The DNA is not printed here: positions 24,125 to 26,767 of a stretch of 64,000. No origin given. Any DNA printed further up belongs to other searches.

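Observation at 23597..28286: Methanogen-type HdrA embedded in a TusA / DsrE / GcvH-like / DsrEFH sulfur-relay gene set, with no HdrBC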

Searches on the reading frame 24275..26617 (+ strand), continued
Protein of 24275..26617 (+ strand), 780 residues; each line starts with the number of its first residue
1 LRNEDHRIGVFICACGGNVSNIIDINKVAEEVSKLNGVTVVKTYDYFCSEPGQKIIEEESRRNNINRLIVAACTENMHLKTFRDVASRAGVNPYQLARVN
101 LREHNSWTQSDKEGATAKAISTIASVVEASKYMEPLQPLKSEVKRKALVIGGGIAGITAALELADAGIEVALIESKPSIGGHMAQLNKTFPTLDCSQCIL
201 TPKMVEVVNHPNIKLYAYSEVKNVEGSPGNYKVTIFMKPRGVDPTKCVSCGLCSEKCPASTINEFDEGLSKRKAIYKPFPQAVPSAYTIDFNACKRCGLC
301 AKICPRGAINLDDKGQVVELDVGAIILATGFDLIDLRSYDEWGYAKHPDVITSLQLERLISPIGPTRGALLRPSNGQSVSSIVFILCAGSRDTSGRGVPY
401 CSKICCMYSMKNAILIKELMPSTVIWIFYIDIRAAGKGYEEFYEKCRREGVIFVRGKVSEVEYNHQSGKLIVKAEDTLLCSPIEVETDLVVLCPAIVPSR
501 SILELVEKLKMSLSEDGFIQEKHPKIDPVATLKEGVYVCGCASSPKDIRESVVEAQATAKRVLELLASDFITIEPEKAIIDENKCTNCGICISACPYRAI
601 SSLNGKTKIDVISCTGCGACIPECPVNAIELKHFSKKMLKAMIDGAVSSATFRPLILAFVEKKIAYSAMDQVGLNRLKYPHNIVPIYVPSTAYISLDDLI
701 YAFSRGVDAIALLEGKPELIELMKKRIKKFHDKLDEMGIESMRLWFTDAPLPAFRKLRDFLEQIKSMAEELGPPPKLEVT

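Call 10: find_encoding_contigs(protein=P0003, flank=10000, max_places=3)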
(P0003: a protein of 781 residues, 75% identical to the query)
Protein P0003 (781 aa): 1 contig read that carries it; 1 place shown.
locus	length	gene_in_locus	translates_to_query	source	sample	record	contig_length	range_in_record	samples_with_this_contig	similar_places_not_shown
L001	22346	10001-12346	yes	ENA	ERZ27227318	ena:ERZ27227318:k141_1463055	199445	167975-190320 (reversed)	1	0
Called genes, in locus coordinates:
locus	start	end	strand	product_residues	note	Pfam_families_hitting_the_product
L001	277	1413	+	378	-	PF02163:Peptidase_M50, PF13180:PDZ_2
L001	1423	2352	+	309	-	PF22082:TtuA_LIM_N (weak), PF01171:ATP_bind_3, PF03054:tRNA_Me_trans (weak)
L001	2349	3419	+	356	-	PF04055:Radical_SAM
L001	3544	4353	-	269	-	PF00154:RecA_N (weak), PF13481:AAA_25 (weak), PF23442:DUF7125 (faint), PF06745:ATPase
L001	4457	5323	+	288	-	PF05569:Peptidase_M56 (weak), PF01435:Peptidase_M48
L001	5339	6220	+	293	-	-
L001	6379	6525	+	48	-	-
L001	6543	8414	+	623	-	PF00474:SSF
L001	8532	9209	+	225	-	-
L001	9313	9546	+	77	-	PF01206:TusA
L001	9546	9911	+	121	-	PF02635:DsrE, PF13686:DrsE_2 (weak)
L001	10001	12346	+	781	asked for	PF12831:FAD_oxidored, PF13450:NAD_binding_8, PF00037:Fer4, PF12837:Fer4_6, PF12838:Fer4_7, PF13187:Fer4_9, PF13237:Fer4_10, PF14697:Fer4_21, +16 more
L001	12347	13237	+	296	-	PF02754:CCG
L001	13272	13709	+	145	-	PF01597:GCV_H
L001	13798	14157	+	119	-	PF02635:DsrE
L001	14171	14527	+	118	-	PF02635:DsrE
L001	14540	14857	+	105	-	PF04077:DsrH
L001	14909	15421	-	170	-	PF13237:Fer4_10 (weak), PF12838:Fer4_7 (faint), PF13183:Fer4_8, PF13187:Fer4_9 (weak), PF13534:Fer4_17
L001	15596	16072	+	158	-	-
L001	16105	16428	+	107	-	PF11950:DUF3467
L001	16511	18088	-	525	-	PF03853:YjeF_N, PF01256:Carb_kinase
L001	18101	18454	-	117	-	-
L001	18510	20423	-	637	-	PF08915:tRNA-Thr_ED, PF00587:tRNA-synt_2b, PF03129:HGTP_anticodon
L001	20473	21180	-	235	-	PF00483:NTP_transferase, PF12804:NTP_transf_3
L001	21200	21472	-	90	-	-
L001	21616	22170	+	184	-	PF00857:Isochorismatase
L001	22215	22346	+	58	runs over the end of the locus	PF01599:Ribosomal_S27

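Call 11: find_encoding_contigs(protein=P0002, flank=10000, max_places=3)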
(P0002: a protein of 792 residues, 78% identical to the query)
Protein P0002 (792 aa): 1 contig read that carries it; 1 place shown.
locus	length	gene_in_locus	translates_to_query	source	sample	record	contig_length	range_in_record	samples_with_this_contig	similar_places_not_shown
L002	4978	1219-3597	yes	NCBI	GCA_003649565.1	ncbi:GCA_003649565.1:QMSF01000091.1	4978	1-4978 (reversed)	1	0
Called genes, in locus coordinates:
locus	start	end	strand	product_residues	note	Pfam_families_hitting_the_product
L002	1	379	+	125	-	PF00474:SSF (weak)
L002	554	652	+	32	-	PF01206:TusA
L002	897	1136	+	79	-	PF02635:DsrE (weak), PF13686:DrsE_2 (weak)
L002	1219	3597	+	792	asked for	PF01266:DAO, PF12831:FAD_oxidored (weak), PF13450:NAD_binding_8, PF13187:Fer4_9, PF12838:Fer4_7, PF13237:Fer4_10, PF14697:Fer4_21, PF02662:FlpD, +13 more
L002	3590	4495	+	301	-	PF02754:CCG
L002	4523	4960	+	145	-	PF01597:GCV_H, PF00364:Biotin_lipoyl (weak)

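Call 14: find_encoding_contigs(protein=window:24275-26617:+, flank=10000, max_places=4)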
Protein window:24275-26617:+ (780 aa): 3 contigs read that carry it; 1 place shown.
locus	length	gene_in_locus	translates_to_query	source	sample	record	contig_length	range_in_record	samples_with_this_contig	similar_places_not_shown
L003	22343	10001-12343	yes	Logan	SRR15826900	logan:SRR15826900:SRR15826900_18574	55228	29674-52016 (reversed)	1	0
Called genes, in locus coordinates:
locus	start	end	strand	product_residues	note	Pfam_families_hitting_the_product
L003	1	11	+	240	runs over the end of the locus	PF01047:MarR (weak), PF12802:MarR_2 (faint), PF13730:HTH_36 (faint), PF01982:CTP-dep_RFKase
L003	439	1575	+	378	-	PF02163:Peptidase_M50, PF13180:PDZ_2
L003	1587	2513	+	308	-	PF01171:ATP_bind_3, PF03054:tRNA_Me_trans (weak)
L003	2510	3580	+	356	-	PF13353:Fer4_12 (weak), PF04055:Radical_SAM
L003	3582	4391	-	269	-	PF00154:RecA_N (weak), PF13481:AAA_25 (weak), PF23442:DUF7125 (weak), PF06745:ATPase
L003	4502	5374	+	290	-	PF05569:Peptidase_M56 (weak), PF01435:Peptidase_M48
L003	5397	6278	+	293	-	-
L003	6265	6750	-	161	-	-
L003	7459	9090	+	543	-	PF00474:SSF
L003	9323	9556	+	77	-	PF01206:TusA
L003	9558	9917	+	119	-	PF02635:DsrE, PF13686:DrsE_2 (weak)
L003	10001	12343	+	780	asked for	PF00890:FAD_binding_2 (weak), PF12831:FAD_oxidored, PF13450:NAD_binding_8, PF13187:Fer4_9, PF00037:Fer4, PF13237:Fer4_10, PF14697:Fer4_21, PF02662:FlpD, +15 more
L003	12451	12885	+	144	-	PF01597:GCV_H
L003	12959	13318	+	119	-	PF02635:DsrE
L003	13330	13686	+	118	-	PF02635:DsrE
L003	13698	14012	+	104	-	PF04077:DsrH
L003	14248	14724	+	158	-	-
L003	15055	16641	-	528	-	PF03853:YjeF_N, PF01256:Carb_kinase, PF02110:HK (weak)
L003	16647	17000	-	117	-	-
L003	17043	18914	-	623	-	PF08915:tRNA-Thr_ED, PF00587:tRNA-synt_2b, PF03129:HGTP_anticodon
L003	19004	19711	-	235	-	PF00483:NTP_transferase, PF12804:NTP_transf_3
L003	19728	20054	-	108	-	-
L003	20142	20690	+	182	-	PF00857:Isochorismatase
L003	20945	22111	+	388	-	PF01546:Peptidase_M20, PF07687:M20_dimer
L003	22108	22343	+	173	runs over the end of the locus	PF04677:CwfJ_C_1 (weak), PF11969:DcpS_C (weak), PF01230:HIT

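Call 16: find_encoding_contigs(protein=P0006, flank=8000, max_places=2)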
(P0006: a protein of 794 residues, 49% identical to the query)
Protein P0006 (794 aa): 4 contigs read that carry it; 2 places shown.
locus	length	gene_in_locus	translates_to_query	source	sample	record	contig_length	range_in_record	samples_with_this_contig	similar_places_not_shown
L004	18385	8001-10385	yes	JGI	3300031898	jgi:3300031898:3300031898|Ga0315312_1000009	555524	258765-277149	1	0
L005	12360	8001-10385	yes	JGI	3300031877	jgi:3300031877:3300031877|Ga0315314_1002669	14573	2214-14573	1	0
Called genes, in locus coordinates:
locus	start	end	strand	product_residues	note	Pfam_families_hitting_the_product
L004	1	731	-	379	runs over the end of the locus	PF00083:Sugar_tr (weak), PF07690:MFS_1, PF12832:MFS_1_like (faint), PF05977:MFS_3 (weak), PF07690:MFS_1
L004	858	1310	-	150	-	PF09719:C_GCAxxG_C_C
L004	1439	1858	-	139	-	PF05014:Nuc_deoxyrib_tr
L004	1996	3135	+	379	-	PF02746:MR_MLE_N, PF13378:MR_MLE_C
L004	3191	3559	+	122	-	-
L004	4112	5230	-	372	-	PF00226:DnaJ, PF01556:DnaJ_C, PF00684:DnaJ_CXXCXGXG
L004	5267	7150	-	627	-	PF00012:HSP70, PF06723:MreB_Mbl, PF02782:FGGY_C (weak)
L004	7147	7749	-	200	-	PF01025:GrpE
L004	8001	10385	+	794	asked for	PF00890:FAD_binding_2 (weak), PF01266:DAO, PF12831:FAD_oxidored, PF13450:NAD_binding_8, PF13183:Fer4_8 (weak), PF12838:Fer4_7, PF13237:Fer4_10, PF02662:FlpD, +11 more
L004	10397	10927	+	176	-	PF13183:Fer4_8, PF13237:Fer4_10 (weak), PF13187:Fer4_9, PF13534:Fer4_17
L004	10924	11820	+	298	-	PF02754:CCG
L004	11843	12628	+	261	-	PF00899:ThiF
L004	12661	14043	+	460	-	PF13660:DUF4147, PF05161:MOFRL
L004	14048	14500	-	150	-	PF13404:HTH_AsnC-type, PF13412:HTH_24, PF22451:NirdL-like_HTH (faint), PF01037:AsnC_trans_reg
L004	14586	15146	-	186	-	PF05401:NodS (weak), PF01209:Ubie_methyltran, PF13489:Methyltransf_23, PF07021:MetW (weak), PF13847:Methyltransf_31, PF08241:Methyltransf_11, PF08242:Methyltransf_12, PF13649:Methyltransf_25, +1 more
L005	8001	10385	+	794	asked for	PF00890:FAD_binding_2 (weak), PF01266:DAO, PF12831:FAD_oxidored, PF13450:NAD_binding_8, PF13183:Fer4_8 (weak), PF12838:Fer4_7, PF13237:Fer4_10, PF02662:FlpD, +11 more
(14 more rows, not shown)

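Call 17: find_encoding_contigs(protein=P0012, flank=8000, max_places=2)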
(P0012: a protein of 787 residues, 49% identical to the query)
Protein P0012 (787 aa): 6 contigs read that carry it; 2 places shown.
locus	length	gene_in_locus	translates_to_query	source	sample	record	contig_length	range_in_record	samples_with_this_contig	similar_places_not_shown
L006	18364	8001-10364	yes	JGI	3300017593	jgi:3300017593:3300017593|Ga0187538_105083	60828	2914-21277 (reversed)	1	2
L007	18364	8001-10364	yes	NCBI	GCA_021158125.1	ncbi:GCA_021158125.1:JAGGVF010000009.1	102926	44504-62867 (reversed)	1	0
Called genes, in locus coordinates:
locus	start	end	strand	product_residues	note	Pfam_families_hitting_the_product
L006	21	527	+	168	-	PF09828:ChrB_C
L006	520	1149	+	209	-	PF05148:Methyltransf_8, PF13489:Methyltransf_23, PF02353:CMAS, PF05175:MTS, PF01209:Ubie_methyltran, PF13847:Methyltransf_31, PF08241:Methyltransf_11, PF08242:Methyltransf_12, +4 more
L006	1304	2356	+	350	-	PF04055:Radical_SAM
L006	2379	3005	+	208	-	PF04252:SFM1-like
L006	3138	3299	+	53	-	-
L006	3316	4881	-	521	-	PF13085:Fer2_3, PF13237:Fer4_10 (weak), PF13183:Fer4_8, PF13187:Fer4_9, PF13534:Fer4_17 (weak), PF02754:CCG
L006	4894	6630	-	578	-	PF00890:FAD_binding_2, PF07992:Pyr_redox_2 (faint), PF02910:Succ_DH_flav_C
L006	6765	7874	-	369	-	PF13183:Fer4_8, PF13237:Fer4_10 (weak), PF12838:Fer4_7 (weak), PF13187:Fer4_9, PF13534:Fer4_17, PF02754:CCG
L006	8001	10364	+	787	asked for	PF00890:FAD_binding_2 (weak), PF01266:DAO (weak), PF12831:FAD_oxidored, PF13450:NAD_binding_8 (weak), PF13183:Fer4_8 (weak), PF12838:Fer4_7, PF13237:Fer4_10, PF02662:FlpD, +14 more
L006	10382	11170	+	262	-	PF01012:ETF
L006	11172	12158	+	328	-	PF01012:ETF, PF00766:ETF_alpha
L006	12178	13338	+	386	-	PF02771:Acyl-CoA_dh_N, PF02770:Acyl-CoA_dh_M, PF00441:Acyl-CoA_dh_1, PF08028:Acyl-CoA_dh_2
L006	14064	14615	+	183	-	PF19620:DUF6125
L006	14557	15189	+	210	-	PF01169:GDT1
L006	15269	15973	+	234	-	PF01047:MarR (weak), PF13545:HTH_Crp_2 (faint), PF13730:HTH_36 (faint), PF01982:CTP-dep_RFKase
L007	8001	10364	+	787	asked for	PF00890:FAD_binding_2 (weak), PF01266:DAO (weak), PF12831:FAD_oxidored, PF13450:NAD_binding_8 (weak), PF13183:Fer4_8 (weak), PF12838:Fer4_7, PF13237:Fer4_10, PF02662:FlpD, +14 more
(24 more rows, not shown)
